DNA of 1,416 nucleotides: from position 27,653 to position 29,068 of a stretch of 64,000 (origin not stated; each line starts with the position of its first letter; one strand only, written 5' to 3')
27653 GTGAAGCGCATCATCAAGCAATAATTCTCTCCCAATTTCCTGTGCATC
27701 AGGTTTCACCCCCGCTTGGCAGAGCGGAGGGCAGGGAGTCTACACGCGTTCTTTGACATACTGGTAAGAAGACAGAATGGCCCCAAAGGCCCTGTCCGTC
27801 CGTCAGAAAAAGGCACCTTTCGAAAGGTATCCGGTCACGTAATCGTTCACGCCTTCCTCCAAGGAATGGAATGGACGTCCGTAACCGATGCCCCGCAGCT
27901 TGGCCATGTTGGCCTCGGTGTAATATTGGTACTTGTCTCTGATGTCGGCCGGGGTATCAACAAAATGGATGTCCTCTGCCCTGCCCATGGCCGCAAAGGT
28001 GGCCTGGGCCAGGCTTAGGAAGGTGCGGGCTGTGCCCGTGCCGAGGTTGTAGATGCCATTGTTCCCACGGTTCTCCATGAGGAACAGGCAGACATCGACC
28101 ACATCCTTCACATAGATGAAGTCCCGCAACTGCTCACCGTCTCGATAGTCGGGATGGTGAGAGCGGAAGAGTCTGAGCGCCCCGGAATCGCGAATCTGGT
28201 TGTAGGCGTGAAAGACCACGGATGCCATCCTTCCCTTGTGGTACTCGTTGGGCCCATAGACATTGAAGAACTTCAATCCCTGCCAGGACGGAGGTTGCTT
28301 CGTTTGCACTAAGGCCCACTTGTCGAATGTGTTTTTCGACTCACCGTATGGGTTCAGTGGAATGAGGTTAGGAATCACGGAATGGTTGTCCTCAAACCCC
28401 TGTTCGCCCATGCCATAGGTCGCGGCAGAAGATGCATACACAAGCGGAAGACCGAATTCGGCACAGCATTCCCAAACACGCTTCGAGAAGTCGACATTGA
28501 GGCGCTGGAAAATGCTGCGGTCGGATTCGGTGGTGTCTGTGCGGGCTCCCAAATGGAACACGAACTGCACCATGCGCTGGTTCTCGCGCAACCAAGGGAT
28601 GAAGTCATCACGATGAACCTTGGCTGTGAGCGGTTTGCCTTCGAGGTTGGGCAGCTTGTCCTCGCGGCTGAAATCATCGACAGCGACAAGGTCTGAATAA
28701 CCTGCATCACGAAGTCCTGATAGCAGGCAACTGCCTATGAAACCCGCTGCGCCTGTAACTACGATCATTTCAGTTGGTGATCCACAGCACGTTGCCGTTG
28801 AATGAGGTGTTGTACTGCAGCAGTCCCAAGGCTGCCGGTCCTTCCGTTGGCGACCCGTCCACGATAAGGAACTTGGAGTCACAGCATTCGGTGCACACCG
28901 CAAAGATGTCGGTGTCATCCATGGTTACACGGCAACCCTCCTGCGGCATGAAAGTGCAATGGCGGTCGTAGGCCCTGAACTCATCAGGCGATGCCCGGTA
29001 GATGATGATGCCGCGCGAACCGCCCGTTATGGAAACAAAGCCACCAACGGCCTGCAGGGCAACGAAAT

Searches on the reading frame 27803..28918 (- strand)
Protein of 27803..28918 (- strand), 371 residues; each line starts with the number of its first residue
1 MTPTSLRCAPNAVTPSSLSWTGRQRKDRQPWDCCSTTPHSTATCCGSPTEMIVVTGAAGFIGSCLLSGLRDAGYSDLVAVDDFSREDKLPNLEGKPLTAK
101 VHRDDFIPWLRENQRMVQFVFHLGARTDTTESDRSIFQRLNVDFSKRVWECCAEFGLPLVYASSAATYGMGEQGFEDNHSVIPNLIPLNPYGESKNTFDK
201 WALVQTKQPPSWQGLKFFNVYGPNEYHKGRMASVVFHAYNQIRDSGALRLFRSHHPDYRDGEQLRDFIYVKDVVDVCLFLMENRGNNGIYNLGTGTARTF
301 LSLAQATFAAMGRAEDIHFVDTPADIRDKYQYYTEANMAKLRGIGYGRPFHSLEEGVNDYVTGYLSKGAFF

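Call 42: search_protein_families(library=pfam, proteins=[window:27803-28918:-], max_evalue=0.0001)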
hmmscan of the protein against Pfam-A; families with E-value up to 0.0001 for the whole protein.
window:27803-28918:- (371 aa): 4 families
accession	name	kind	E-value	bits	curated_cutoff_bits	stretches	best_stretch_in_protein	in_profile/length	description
PF01370.27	Epimerase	-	3.1e-37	128.7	20.9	1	52-293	1-240/240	NAD dependent epimerase/dehydratase family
PF16363.11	GDP_Man_Dehyd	-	8.2e-13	48.9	27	1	54-336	2-293/332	GDP-mannose 4,6 dehydratase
PF04321.23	RmlD_sub_bind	-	2.8e-08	33.6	27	1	52-223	3-154/287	RmlD substrate binding domain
PF01073.25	3Beta_HSD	-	3.7e-07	29.9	22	1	53-200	1-155/280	3-beta hydroxysteroid dehydrogenase/isomerase family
